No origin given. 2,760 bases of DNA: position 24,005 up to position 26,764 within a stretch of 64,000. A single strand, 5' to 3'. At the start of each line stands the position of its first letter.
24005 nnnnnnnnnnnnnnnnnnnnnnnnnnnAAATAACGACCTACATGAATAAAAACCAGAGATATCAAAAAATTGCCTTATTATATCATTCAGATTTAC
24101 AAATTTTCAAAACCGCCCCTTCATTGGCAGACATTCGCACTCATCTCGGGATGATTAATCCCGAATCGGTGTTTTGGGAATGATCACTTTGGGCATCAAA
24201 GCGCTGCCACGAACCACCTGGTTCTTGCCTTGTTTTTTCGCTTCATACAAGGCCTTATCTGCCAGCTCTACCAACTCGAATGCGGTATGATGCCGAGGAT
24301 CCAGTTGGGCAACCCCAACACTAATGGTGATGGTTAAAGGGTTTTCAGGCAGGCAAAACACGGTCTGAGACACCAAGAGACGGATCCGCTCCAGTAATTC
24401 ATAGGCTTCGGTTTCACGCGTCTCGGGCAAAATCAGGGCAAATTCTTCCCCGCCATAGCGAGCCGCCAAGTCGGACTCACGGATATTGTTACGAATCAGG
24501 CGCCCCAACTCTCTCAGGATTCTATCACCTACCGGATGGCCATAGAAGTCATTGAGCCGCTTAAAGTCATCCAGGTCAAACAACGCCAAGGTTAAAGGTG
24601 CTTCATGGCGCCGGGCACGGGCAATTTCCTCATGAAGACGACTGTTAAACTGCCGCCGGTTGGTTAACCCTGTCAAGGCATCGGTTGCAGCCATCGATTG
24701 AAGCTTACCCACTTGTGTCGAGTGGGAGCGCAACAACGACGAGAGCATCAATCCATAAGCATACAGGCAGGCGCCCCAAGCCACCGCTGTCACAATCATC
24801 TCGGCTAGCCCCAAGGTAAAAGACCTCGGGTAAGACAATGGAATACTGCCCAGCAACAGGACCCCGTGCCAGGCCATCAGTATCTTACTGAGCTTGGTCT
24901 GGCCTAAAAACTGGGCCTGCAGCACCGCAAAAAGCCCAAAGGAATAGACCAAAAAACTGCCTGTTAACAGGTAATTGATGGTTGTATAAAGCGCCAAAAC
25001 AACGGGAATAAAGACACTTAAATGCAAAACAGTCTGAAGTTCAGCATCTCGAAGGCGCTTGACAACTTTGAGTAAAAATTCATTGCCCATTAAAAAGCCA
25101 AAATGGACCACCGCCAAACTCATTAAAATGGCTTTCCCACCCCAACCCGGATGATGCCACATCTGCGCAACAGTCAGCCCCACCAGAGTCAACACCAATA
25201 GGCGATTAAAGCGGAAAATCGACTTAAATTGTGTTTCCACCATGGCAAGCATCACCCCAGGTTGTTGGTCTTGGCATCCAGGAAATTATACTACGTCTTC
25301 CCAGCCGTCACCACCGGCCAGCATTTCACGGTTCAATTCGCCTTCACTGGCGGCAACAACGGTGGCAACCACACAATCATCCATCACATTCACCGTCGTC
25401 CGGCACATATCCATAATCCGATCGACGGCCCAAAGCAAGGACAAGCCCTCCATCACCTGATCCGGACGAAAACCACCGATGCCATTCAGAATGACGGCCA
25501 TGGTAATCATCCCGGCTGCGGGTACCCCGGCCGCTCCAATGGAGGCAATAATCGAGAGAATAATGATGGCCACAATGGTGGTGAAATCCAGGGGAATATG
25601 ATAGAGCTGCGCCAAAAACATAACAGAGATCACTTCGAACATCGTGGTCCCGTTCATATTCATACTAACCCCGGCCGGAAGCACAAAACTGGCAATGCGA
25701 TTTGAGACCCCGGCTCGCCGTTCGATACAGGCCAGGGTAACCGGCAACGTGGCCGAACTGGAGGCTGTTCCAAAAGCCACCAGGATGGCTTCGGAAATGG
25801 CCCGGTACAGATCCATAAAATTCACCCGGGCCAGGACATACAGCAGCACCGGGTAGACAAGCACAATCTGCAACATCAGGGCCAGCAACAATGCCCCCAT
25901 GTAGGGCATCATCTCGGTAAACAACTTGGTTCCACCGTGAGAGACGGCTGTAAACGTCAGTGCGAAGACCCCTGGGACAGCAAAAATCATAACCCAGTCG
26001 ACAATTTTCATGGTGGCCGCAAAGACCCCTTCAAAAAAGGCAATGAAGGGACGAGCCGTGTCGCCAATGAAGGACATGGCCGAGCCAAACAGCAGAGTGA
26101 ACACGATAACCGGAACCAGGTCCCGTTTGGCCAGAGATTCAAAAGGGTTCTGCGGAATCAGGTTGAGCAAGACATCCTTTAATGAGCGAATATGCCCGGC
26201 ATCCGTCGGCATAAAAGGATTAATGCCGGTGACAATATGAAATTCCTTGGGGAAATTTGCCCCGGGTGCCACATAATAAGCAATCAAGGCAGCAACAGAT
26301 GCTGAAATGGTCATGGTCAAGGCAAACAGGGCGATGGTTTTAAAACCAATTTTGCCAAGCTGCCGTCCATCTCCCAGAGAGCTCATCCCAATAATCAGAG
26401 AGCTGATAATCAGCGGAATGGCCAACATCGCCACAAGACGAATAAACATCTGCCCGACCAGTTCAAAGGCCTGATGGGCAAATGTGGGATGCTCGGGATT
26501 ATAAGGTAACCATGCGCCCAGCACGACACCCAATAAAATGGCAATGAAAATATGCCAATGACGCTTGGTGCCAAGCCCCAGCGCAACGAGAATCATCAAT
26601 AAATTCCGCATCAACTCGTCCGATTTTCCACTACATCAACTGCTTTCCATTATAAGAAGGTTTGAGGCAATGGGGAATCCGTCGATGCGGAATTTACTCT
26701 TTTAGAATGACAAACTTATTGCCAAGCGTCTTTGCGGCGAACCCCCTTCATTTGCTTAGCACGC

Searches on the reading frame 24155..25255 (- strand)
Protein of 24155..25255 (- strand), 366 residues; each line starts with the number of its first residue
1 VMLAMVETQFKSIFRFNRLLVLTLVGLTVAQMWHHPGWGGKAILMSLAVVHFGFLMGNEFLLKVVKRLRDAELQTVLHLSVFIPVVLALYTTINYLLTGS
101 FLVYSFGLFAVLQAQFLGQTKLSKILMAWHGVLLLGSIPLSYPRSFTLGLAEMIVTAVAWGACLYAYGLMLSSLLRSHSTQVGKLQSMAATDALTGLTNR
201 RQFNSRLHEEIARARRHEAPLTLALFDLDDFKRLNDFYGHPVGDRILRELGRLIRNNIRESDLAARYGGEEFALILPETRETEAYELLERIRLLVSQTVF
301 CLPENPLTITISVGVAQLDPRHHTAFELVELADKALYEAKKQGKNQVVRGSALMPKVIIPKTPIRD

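Call 41: search_protein_families(library=ncbifam, proteins=[window:24155-25255:-], max_evalue=0.00001)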
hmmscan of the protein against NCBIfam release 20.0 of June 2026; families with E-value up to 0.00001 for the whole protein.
window:24155-25255:- (366 aa): 22 families
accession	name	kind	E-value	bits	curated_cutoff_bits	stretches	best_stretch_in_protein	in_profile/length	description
TIGR00254.1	GGDEF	domain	1.6e-52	177.6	37.4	1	185-348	1-165/168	diguanylate cyclase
NF007135.0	PRK09581.1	equivalog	8.3e-52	176.5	474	1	184-349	287-454/457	PleD family two-component system response regulator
NF038266.1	diguan_SiaD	equivalog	1.7e-51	175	290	1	184-347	89-252/252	biofilm regulation diguanylate cyclase SiaD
NF007380.0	PRK09894.1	equivalog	2e-46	158.7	256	1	185-349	125-286/296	diguanylate cyclase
NF047654.1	DiguCycDgcRLepto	equivalog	1.2e-43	149.1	500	1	175-348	120-294/295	diguanylate cyclase DgcR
NF041606.1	dguan_cyc_DgcA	equivalog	4.6e-42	144.2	370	1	184-348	173-337/340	diguanylate cyclase DgcA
NF051473.1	DigCycDgcsShew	equivalog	3.3e-39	135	400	1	180-346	126-287/291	diguanylate cyclase DgcS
NF007423.1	PRK09966.1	equivalog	2.9e-38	131.8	325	1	181-340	231-390/390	diguanylate cyclase DgcN/YfiN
NF007298.0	PRK09776.1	equivalog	1.8e-37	128.8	1135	1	184-347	679-842/1111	diguanylate cyclase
NF011955.1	PRK15426.1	equivalog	3.9e-33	114.4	408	1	182-349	391-560/564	cellulose biosynthesis regulator diguanylate cyclase DgcQ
NF007599.0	PRK10245.1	equivalog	2.5e-32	111.8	402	1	182-346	203-366/371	diguanylate cyclase AdrA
NF040885.1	diguan_DgcJ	equivalog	9.2e-31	107.2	500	1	169-345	321-491/493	diguanylate cyclase DgcJ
NF047872.1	GGDEF_GdpS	equivalog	1e-30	107.1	400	1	184-348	182-348/355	GGDEF domain-containing protein GdpS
NF045675.1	PhdiestaseDibA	equivalog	3.5e-27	95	980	1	184-345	198-359/623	phosphodiesterase DibA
NF007474.0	PRK10060.1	equivalog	1.7e-26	92.7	782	1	184-348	232-393/663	cyclic di-GMP phosphodiesterase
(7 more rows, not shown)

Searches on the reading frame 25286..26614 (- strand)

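Call 41: search_protein_families(library=ncbifam, proteins=[window:25286-26614:-], max_evalue=0.00001)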
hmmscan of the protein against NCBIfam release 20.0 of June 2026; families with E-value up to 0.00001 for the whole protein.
window:25286-26614:- (442 aa): 4 families
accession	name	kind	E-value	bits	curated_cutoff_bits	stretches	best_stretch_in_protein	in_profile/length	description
NF008440.0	PRK11283.1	equivalog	3.1e-66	223.9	638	1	19-429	9-417/437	glutamate/aspartate:proton symporter GltP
NF002461.0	PRK01663.1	subfamily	1.3e-61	209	513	1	21-432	12-410/428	C4-dicarboxylate transporter DctA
NF009587.0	PRK13027.1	subfamily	5.1e-56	190.3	570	1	20-430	11-409/442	C4-dicarboxylate transporter DctA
NF010151.0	PRK13628.1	equivalog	1.7e-32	113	308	1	21-424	19-401/407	serine/threonine transporter SstT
